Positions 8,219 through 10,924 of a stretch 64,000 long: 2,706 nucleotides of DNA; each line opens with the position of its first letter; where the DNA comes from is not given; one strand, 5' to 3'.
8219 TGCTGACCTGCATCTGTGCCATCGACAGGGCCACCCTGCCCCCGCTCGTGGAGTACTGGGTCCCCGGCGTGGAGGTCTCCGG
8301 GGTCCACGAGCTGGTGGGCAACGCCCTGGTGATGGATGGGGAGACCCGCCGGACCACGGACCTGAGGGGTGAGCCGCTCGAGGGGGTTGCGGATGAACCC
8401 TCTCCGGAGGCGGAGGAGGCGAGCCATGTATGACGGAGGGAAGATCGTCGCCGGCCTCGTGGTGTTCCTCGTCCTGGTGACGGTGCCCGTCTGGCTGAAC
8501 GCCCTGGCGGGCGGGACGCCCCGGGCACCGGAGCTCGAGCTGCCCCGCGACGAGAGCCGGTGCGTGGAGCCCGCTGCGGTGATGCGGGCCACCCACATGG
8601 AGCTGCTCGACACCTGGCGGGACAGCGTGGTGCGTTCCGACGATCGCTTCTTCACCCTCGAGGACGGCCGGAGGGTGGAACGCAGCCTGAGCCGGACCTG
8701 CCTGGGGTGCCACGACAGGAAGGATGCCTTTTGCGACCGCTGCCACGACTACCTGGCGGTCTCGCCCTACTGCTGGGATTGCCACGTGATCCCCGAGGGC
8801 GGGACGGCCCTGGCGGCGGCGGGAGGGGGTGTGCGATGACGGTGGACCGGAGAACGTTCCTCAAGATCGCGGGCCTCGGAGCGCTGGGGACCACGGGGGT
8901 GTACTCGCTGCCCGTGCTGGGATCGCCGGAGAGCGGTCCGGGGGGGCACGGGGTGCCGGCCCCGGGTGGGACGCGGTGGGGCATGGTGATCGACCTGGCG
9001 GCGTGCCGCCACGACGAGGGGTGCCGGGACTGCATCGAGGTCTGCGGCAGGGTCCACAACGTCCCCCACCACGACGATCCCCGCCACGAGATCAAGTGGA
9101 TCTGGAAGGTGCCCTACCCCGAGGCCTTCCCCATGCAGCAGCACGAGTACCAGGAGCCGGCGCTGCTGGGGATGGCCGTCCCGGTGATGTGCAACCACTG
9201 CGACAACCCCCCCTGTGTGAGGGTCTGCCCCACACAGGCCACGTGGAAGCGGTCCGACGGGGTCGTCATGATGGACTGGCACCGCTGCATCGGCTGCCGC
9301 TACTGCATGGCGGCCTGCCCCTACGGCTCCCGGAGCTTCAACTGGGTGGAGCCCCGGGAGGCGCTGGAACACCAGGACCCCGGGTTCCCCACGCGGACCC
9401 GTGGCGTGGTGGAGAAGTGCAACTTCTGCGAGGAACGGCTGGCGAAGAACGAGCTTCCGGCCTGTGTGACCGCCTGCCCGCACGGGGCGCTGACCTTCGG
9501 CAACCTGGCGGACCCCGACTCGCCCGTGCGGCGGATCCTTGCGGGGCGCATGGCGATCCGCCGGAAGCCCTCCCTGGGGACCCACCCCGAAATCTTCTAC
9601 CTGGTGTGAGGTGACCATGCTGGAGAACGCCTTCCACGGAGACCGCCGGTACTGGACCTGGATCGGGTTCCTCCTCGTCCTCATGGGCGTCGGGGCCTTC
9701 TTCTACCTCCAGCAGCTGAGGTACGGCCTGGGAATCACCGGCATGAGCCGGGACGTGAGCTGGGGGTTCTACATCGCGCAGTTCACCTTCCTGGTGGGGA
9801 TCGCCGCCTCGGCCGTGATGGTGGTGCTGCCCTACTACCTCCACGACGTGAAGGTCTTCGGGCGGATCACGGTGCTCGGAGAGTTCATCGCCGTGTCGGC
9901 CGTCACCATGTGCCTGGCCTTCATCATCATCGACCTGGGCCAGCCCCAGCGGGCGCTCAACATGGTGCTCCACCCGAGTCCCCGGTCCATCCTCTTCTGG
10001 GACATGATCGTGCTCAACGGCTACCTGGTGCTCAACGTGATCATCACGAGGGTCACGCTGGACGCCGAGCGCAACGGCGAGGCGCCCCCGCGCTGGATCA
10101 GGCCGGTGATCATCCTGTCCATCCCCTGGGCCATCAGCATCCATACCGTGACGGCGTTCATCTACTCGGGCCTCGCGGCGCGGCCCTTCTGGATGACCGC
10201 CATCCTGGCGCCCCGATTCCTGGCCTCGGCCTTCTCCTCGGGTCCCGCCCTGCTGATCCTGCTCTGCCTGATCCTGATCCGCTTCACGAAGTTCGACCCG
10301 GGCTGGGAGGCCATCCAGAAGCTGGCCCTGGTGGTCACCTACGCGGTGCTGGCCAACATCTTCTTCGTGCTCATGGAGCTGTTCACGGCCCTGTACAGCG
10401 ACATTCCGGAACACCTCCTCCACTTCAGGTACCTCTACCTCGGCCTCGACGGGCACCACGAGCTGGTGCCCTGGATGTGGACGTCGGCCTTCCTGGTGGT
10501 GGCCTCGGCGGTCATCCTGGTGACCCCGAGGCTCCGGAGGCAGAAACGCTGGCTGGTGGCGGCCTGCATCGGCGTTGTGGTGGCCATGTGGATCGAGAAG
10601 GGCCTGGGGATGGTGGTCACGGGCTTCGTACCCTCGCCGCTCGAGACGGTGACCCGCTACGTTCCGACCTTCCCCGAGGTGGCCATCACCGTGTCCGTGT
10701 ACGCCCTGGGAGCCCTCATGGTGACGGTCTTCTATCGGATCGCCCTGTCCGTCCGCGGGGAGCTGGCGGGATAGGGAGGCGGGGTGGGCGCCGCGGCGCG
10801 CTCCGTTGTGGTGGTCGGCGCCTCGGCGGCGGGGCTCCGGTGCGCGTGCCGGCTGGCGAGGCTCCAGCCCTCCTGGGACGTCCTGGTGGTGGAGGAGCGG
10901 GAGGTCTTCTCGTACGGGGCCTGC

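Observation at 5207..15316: Dsr membrane complex operon that carries its own persulfide-reductase-like flavoprotein and tetrapyrrole/siroheme genes, with no dsrAB/dsrC in 64 kb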

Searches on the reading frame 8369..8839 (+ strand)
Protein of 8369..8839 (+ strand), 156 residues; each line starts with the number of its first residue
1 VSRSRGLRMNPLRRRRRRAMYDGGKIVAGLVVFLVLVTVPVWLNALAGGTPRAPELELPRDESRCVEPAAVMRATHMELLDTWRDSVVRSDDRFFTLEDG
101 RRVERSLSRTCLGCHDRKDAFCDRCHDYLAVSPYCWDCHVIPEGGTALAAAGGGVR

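Call 3: search_protein_families(library=pfam, proteins=[window:8369-8839:+], max_evalue=0.01)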
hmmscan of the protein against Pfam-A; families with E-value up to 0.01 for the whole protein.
window:8369-8839:+ (156 aa): 0 families

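Call 4: search_protein_families(library=ncbifam, proteins=[window:8369-8839:+], max_evalue=0.001)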
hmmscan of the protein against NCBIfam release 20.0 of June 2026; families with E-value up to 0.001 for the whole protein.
window:8369-8839:+ (156 aa): 1 family
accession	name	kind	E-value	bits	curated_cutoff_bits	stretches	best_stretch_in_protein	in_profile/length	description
NF038038.1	cytoc_DsrJ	equivalog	2.7e-45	153.6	100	1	20-139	1-121/121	sulfate reduction electron transfer complex DsrMKJOP subunit DsrJ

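Call 10: search_protein_families(library=pfam, proteins=[window:8369-8839:+], max_evalue=1)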
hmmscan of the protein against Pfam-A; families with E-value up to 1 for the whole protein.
window:8369-8839:+ (156 aa): 2 families
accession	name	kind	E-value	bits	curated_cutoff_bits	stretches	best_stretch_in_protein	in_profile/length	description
PF18912.6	DZR_2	-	0.16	12.3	27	1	109-138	8-42/56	Double zinc ribbon domain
PF05024.20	Gpi1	-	0.24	11.2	22.2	1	5-37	179-211/265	N-acetylglucosaminyl transferase component (Gpi1)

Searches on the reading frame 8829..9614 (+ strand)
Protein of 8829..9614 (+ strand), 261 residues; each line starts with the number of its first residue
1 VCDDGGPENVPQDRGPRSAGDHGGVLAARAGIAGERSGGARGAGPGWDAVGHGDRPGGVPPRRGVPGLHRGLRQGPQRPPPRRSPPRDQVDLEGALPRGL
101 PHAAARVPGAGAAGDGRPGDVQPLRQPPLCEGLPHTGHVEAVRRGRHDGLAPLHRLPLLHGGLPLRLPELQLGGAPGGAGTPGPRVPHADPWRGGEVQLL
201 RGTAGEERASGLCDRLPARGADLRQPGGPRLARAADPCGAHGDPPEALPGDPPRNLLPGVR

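Call 3: search_protein_families(library=pfam, proteins=[window:8829-9614:+], max_evalue=0.01)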
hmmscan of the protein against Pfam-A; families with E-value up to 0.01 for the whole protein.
window:8829-9614:+ (261 aa): 0 families

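Call 4: search_protein_families(library=ncbifam, proteins=[window:8829-9614:+], max_evalue=0.001)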
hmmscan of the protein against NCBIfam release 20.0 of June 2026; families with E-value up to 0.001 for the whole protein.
window:8829-9614:+ (261 aa): 0 families

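Call 10: search_protein_families(library=pfam, proteins=[window:8836-9609:+], max_evalue=1)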
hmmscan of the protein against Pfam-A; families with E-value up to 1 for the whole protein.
window:8836-9609:+ (257 aa): 15 families
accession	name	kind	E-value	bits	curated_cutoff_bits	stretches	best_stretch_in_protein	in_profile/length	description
PF13247.11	Fer4_11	-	2.8e-19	69.6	26.2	2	115-170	6-63/100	4Fe-4S dicluster domain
PF12838.12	Fer4_7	-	7.8e-15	55.5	27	3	150-218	1-52/52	4Fe-4S dicluster domain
PF13187.11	Fer4_9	-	3.3e-12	46.7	27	3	150-218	1-51/52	4Fe-4S dicluster domain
PF12837.12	Fer4_6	-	7.1e-10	38.8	25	4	149-164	7-22/24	4Fe-4S binding domain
PF13237.11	Fer4_10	-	1e-07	32.2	25.5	2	149-215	7-53/53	4Fe-4S dicluster domain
PF00037.32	Fer4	-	3.4e-07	30.2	21.1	2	147-164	4-21/24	4Fe-4S binding domain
PF25160.1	LdpA_Fe-S-bd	-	2e-05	24.7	27.6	1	122-164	5-41/49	LdpA Fe-S cluster-binding domain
PF13534.11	Fer4_17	-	2.1e-05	25.4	22.2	1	150-216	1-58/61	4Fe-4S dicluster domain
PF12797.12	Fer4_2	-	7.6e-05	22.9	24.5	1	144-163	3-22/22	4Fe-4S binding domain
PF12798.12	Fer4_3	-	0.00033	21.7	27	2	151-164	1-14/15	4Fe-4S binding domain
PF14697.11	Fer4_21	-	0.0019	18.7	35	1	118-162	7-52/59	4Fe-4S dicluster domain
PF13484.11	Fer4_16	-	0.0027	18.9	30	1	150-163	52-65/66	4Fe-4S double cluster binding domain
PF13183.11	Fer4_8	-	0.0071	17.3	27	1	149-217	3-67/68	4Fe-4S dicluster domain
PF12800.12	Fer4_4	-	0.0089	16.8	24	1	149-164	2-17/17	4Fe-4S binding domain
PF10518.14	TAT_signal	-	0.017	15.5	22.7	1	3-19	2-18/21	TAT (twin-arginine translocation) pathway signal sequence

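Call 78: search_protein_families(library=ncbifam, proteins=[window:8836-9609:+], max_evalue=0.00001)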
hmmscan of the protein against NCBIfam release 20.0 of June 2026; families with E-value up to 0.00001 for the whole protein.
window:8836-9609:+ (257 aa): 20 families
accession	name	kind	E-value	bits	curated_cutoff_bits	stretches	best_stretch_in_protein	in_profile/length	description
NF045797.1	DsrO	equivalog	2e-89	299.1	200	1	1-256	1-234/235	sulfate reduction electron transfer complex DsrMKJOP subunit DsrO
NF041782.1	mnquin_red_QrcC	equivalog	2.9e-42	145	400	1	48-256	1-225/239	menaquinone reductase iron-sulfur cluster-binding subunit QrcC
TIGR03149.1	cyt_nit_nrfC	equivalog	5.2e-40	137.2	377.6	1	44-255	35-215/225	cytochrome c nitrite reductase Fe-S protein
NF041715.1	arsenate_red_ArrB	equivalog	4.7e-39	134.3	450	2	47-175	2-113/233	arsenate respiratory reductase iron-sulfur subunit ArrB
NF011569.0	PRK14993.1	equivalog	8.3e-39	133.5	416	1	46-256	42-222/244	tetrathionate reductase subunit TtrB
TIGR02951.1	DMSO_dmsB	equivalog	6e-30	104.4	214.1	1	49-225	3-154/161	DMSO/selenate family reductase complex B subunit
NF045715.1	sulf_resp_HmcB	equivalog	5.1e-28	98.1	420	1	47-224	36-198/307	sulfate respiration complex iron-sulfur protein HmcB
NF008134.0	PRK10882.1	equivalog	6.3e-27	94.5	263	1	118-226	112-210/329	hydrogenase 2 operon protein HybA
TIGR03478.1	DMSO_red_II_bet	subfamily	1.2e-24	86.8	480.7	1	114-256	126-253/321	DMSO reductase family type II enzyme, iron-sulfur subunit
NF038355.1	FDH3_beta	equivalog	9.1e-21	74.7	240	1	113-225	48-165/180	formate dehydrogenase FDH3 subunit beta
NF042979.1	EthbenzDh_ebdB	equivalog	3.8e-20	72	740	1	115-256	149-275/354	ethylbenzene dehydrogenase subunit beta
NF009408.0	PRK12769.1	equivalog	1.9e-18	65.9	1003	1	114-221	51-144/659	formate-dependent uric acid utilization protein AegA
NF007658.0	PRK10330.1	equivalog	1.4e-17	63.8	260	1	114-220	53-153/181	electron transport protein HydN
NF009451.0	PRK12809.1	equivalog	4.1e-15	55.1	1154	1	114-220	51-135/639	formate-dependent uric acid utilization protein YgfT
TIGR01582.1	FDH-beta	equivalog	1.3e-14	54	334.7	1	95-226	67-184/283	formate dehydrogenase subunit beta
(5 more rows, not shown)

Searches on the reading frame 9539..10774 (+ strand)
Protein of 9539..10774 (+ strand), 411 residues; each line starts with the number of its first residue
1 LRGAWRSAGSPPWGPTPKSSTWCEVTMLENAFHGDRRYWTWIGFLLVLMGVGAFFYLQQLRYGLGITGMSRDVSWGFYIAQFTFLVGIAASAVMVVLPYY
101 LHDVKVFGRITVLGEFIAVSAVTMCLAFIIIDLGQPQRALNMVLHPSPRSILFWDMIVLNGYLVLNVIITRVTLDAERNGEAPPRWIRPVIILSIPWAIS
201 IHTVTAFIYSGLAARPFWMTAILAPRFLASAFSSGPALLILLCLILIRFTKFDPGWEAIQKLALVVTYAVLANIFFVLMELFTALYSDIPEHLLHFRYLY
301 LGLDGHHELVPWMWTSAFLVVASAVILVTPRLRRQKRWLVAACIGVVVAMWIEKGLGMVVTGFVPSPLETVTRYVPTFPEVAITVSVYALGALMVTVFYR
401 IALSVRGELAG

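Call 3: search_protein_families(library=pfam, proteins=[window:9539-10774:+], max_evalue=0.01)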
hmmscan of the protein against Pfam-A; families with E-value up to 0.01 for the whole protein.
window:9539-10774:+ (411 aa): 1 family
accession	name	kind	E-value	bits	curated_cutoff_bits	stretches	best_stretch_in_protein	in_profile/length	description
PF03916.19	NrfD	-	2.1e-45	156.1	25.8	1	67-352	3-299/313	Polysulphide reductase, NrfD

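Call 4: search_protein_families(library=ncbifam, proteins=[window:9539-10774:+], max_evalue=0.001)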
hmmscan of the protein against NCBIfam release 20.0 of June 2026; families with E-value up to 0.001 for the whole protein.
window:9539-10774:+ (411 aa): 4 families
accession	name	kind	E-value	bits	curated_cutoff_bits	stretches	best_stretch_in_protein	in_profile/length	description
NF045798.1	DsrP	equivalog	2.4e-139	464.6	350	1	27-406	1-344/346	sulfate reduction electron transfer complex DsrMKJOP subunit DsrP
NF041784.1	mnquin_red_QrcD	equivalog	1.6e-16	60.6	570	2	227-401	223-397/408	menaquinone reductase integral membrane subunit QrcD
NF011568.0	PRK14992.1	equivalog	1.2e-07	31.4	314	1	70-242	14-185/341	tetrathionate reductase subunit TtrC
TIGR03148.1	cyt_nit_nrfD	equivalog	0.00015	21.2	347.6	0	73-169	8-107/316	cytochrome c nitrite reductase subunit NrfD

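Call 68: find_related_loci(query=A2, collection=metagenome_contigs, flank=4000)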
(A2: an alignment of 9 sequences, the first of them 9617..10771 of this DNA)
Query A2 (385 aa) in metagenome_contigs; peptide patterns used: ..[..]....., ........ (x = any residue, [..] = any of these).
599 stretches matched a pattern (row limit reached: there are more); 581 encode a relative of the query (tblastn E <= 1e-3); the best 80 are kept; 80 distinct loci.
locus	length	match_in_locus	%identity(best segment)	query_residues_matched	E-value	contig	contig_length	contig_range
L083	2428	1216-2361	67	1-382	0e+0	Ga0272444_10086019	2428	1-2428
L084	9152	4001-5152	68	1-384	6e-178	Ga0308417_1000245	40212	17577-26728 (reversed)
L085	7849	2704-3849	64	1-382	2e-176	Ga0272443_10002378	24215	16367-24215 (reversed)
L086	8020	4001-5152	67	1-384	1e-175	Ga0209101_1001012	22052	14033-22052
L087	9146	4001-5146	65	1-382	6e-176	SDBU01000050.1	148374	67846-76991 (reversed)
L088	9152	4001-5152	67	1-384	3e-175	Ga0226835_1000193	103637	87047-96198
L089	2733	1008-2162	66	1-385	0e+0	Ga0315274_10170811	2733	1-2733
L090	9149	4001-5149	64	1-383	5e-175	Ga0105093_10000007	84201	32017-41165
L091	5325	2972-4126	66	1-385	8e-178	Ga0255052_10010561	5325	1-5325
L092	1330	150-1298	70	1-383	0e+0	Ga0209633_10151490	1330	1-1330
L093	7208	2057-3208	66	1-384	1e-173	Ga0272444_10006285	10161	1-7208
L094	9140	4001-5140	61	1-380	5e-173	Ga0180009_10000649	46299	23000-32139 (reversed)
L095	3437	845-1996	70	1-384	2e-180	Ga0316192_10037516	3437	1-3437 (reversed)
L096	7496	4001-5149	66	1-383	5e-172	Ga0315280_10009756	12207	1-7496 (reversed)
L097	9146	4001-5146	65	1-382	1e-171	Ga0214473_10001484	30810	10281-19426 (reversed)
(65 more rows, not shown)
